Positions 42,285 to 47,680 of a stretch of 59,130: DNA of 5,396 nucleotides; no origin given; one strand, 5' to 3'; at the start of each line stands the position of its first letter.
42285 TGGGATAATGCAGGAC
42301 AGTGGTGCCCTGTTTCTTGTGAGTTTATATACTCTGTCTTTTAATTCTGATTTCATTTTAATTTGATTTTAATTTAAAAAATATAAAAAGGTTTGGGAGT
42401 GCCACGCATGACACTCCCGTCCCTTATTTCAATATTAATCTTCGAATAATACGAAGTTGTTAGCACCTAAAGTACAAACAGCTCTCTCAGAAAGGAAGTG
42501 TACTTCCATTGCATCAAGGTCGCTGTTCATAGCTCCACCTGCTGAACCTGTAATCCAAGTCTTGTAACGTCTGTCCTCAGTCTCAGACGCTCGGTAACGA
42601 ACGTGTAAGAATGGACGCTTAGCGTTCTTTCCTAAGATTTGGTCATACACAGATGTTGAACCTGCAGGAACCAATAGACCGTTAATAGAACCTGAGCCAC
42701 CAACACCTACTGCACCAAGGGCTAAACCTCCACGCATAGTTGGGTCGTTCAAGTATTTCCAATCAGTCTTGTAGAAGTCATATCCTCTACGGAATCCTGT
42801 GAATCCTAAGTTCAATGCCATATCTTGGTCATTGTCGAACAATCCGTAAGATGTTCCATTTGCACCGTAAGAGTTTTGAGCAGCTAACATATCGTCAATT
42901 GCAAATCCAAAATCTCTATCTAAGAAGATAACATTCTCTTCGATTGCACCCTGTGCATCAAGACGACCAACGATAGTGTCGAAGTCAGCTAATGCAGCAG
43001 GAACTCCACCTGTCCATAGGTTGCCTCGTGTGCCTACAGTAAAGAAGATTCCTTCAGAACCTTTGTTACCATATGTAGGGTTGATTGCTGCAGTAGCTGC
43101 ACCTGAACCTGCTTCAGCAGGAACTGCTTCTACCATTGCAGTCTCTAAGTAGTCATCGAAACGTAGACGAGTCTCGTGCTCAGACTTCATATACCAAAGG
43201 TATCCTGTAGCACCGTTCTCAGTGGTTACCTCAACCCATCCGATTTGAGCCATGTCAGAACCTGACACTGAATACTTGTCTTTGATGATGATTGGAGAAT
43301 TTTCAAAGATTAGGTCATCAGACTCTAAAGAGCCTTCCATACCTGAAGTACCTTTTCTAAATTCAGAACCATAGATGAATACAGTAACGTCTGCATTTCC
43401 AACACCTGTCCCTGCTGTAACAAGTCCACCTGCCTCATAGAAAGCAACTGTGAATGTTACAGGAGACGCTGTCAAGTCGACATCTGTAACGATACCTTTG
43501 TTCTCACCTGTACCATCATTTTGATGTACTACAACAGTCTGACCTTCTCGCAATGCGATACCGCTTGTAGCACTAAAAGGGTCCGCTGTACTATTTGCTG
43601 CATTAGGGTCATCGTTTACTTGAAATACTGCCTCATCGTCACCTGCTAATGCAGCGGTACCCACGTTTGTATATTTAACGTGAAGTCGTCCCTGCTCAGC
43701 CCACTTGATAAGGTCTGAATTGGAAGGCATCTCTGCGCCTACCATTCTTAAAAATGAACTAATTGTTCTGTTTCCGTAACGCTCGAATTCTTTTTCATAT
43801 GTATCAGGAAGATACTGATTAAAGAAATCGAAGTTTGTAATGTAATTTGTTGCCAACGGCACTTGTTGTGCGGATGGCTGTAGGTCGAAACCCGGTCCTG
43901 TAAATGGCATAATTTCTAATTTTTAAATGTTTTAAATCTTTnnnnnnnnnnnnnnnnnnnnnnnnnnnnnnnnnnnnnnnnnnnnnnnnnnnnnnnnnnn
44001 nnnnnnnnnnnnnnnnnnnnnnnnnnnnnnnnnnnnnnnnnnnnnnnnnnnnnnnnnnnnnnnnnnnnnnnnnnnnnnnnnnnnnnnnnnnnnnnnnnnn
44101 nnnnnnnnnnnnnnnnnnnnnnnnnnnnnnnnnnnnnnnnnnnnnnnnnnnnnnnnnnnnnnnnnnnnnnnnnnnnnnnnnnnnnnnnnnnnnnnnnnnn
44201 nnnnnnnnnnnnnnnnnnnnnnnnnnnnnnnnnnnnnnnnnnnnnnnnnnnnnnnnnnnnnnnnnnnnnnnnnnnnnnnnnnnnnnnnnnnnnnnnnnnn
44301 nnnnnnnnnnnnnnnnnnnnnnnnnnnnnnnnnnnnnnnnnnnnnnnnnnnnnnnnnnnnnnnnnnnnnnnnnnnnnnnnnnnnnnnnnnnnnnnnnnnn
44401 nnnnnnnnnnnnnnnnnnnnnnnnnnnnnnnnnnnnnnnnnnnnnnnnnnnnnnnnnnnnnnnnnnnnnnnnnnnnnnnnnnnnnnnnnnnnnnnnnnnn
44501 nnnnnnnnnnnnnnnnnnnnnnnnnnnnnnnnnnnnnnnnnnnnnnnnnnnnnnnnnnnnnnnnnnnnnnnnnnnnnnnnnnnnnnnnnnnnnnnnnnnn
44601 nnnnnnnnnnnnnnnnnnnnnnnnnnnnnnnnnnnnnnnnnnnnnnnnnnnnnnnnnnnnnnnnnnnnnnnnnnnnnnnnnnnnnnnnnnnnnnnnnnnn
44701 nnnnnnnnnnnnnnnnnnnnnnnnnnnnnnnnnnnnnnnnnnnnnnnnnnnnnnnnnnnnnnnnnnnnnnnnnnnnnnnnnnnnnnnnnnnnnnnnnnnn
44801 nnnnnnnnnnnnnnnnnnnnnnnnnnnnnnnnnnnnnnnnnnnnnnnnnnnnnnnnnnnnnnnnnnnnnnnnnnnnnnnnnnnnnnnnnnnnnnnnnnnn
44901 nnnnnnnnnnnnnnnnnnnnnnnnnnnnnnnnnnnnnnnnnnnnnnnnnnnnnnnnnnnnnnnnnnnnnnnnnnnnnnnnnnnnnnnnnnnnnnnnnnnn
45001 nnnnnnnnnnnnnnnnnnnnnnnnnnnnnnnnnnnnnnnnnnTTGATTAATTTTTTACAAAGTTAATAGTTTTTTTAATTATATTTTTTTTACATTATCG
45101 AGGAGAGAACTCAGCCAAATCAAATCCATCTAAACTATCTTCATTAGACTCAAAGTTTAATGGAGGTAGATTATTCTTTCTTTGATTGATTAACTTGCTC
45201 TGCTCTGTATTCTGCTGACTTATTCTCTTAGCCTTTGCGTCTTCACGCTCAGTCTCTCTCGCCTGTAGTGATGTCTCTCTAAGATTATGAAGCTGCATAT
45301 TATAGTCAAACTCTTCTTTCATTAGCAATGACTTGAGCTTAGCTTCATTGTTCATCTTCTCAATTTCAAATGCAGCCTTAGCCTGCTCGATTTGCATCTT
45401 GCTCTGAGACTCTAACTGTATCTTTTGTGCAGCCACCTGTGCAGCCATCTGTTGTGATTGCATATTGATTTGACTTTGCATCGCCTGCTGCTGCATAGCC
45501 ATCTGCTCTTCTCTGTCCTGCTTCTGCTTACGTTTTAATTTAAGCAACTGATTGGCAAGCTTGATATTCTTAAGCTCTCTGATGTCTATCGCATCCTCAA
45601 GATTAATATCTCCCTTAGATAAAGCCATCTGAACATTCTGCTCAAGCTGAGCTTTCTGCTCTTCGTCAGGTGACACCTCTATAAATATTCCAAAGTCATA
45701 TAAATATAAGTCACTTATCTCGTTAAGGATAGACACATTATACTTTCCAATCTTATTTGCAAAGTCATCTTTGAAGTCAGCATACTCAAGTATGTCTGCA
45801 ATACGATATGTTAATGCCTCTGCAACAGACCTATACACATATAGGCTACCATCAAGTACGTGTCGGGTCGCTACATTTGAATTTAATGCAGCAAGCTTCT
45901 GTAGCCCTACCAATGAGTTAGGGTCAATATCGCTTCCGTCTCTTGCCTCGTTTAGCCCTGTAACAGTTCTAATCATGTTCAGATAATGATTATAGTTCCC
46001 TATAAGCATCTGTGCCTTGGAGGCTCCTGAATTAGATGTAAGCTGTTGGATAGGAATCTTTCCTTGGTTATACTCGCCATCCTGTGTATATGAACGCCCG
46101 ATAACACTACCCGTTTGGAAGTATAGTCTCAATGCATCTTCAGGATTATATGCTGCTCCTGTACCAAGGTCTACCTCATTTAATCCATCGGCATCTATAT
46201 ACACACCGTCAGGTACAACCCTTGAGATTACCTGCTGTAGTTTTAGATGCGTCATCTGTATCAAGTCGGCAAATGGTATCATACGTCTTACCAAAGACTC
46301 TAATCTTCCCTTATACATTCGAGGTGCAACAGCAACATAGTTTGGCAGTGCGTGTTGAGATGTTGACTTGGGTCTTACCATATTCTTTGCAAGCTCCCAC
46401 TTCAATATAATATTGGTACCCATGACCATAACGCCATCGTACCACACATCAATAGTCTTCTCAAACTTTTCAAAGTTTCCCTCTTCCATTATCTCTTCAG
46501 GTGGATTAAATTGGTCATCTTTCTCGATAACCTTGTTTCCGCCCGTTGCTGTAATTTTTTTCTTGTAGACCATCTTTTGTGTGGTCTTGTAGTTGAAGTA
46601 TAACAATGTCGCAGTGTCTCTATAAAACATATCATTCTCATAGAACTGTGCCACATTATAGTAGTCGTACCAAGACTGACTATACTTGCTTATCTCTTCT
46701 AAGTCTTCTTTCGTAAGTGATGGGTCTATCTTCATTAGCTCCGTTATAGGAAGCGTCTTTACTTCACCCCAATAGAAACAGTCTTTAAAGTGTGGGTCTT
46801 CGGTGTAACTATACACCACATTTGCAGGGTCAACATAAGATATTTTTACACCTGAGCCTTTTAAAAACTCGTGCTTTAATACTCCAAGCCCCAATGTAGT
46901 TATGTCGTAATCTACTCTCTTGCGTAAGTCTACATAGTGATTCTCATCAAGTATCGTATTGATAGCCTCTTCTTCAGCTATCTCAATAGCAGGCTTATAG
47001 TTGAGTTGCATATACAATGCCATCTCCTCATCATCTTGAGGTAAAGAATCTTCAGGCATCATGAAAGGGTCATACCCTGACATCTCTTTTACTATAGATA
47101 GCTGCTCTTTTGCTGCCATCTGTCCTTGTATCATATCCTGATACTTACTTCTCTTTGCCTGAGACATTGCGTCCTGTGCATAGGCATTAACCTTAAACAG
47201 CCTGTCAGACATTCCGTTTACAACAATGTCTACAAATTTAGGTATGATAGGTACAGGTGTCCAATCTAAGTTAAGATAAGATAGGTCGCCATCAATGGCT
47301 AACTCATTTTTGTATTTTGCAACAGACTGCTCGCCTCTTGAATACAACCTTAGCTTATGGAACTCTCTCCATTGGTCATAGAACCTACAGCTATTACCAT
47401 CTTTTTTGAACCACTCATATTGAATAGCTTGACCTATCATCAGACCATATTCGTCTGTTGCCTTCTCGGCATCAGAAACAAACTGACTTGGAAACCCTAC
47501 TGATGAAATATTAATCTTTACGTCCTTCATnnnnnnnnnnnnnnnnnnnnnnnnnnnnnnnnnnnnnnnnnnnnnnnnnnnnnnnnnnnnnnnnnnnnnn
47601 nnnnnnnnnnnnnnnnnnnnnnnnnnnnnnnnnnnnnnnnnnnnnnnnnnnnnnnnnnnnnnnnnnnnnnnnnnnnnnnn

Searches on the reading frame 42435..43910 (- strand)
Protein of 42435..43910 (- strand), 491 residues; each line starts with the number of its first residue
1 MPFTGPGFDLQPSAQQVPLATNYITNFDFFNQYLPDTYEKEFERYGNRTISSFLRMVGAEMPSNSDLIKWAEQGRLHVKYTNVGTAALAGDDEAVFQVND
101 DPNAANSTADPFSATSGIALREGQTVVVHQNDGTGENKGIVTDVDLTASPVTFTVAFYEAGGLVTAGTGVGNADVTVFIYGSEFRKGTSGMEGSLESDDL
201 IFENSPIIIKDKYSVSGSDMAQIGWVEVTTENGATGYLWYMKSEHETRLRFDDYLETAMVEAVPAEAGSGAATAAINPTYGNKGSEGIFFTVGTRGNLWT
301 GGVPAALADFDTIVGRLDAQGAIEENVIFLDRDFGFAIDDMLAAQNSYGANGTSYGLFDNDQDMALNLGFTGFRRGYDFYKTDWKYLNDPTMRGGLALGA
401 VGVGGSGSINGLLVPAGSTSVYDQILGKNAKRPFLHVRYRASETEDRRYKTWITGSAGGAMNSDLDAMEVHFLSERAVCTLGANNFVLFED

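Call 46: search_protein_families(library=phrogs, proteins=[window:42435-43910:-], max_evalue=0.00001)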
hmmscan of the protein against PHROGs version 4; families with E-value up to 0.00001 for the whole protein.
window:42435-43910:- (491 aa): 1 family
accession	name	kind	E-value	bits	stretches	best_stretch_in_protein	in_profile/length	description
phrog_13704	-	head and packaging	8.7e-99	332.1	1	11-490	18-446/452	virion structural protein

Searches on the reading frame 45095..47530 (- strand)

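Call 46: search_protein_families(library=phrogs, proteins=[window:45095-47530:-], max_evalue=0.00001)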
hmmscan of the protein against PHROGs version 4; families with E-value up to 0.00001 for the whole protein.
window:45095-47530:- (811 aa): 2 families
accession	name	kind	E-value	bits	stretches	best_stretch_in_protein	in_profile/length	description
phrog_6547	-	head and packaging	2.5e-143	480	1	11-797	7-823/827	portal protein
phrog_156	-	head and packaging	6.8e-08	32.4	1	189-776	103-667/681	portal protein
